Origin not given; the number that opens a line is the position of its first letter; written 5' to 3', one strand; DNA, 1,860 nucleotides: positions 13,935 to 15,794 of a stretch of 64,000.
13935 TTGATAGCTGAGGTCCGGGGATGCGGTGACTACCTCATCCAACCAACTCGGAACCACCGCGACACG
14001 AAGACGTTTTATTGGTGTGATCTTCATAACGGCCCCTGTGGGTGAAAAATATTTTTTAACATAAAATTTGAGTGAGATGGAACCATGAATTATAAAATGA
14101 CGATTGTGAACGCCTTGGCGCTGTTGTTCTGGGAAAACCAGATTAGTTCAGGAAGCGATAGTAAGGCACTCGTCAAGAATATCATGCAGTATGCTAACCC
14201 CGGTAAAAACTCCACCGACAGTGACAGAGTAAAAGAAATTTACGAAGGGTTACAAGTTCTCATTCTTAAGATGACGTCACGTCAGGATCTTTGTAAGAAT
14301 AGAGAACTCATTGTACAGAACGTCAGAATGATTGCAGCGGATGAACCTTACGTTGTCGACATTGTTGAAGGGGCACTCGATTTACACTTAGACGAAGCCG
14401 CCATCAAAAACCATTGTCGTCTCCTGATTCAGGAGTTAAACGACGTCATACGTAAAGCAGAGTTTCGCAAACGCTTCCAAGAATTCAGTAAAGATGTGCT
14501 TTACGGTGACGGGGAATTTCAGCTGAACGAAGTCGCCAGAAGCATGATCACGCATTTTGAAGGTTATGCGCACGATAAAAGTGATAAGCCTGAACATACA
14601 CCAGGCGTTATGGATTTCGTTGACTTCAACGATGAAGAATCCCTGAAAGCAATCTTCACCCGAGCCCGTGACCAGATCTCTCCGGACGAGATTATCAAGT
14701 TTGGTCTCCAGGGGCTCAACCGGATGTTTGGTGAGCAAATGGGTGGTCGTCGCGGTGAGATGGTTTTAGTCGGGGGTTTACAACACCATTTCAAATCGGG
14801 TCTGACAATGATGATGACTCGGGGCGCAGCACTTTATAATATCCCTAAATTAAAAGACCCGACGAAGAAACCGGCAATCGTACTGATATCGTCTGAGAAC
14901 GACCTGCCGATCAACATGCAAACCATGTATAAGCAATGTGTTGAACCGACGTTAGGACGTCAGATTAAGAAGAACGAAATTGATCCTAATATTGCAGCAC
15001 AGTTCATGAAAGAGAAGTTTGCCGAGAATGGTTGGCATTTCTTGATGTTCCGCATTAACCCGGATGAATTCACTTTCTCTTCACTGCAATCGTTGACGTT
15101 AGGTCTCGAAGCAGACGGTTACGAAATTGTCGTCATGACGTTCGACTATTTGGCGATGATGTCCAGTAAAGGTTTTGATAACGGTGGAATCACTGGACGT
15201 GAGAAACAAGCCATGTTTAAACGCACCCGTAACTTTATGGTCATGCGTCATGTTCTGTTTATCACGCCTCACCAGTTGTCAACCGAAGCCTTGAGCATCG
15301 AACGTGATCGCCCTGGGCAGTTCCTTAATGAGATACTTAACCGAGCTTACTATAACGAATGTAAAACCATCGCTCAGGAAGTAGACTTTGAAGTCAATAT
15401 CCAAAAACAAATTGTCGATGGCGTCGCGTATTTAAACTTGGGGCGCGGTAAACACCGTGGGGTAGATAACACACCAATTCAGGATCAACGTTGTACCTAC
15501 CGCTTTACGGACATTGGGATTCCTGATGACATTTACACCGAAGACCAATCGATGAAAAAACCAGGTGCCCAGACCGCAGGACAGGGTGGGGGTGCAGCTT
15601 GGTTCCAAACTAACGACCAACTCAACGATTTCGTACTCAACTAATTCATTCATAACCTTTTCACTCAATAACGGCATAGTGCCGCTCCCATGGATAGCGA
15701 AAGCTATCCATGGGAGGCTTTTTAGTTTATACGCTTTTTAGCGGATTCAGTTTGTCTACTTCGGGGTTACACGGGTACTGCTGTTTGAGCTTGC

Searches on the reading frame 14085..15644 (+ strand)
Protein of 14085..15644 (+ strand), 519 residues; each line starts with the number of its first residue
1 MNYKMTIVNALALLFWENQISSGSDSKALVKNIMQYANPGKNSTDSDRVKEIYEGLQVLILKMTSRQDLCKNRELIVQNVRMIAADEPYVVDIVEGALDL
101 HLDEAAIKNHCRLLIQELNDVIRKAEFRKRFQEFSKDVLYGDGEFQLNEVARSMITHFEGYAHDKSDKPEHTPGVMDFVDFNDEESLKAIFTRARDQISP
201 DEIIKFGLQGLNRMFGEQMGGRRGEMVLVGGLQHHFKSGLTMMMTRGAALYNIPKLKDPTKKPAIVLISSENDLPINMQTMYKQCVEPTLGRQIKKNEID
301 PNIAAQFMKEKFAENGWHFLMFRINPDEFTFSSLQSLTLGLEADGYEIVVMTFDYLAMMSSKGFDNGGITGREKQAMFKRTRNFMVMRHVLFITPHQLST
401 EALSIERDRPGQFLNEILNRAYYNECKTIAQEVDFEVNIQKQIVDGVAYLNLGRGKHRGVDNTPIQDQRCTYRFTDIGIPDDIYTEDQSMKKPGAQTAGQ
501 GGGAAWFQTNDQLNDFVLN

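Call 17: search_protein_families(library=phrogs, proteins=[window:14085-15644:+], max_evalue=0.01)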
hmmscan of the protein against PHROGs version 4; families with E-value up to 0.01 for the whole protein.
window:14085-15644:+ (519 aa): 1 family
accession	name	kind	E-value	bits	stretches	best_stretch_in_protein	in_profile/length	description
phrog_3213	-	DNA, RNA and nucleotide metabolism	8.4e-158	527.2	1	1-507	1-508/509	DnaB-like replicative helicase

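Call 18: search_protein_families(library=pfam, proteins=[window:14085-15644:+], max_evalue=1)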
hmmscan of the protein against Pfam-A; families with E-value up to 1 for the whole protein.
window:14085-15644:+ (519 aa): 1 family
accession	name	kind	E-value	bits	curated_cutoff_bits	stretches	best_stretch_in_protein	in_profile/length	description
PF20307.4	divDNAB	-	7.9e-112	373.9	26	1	148-501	3-355/356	Divergent DnaB-like ATPase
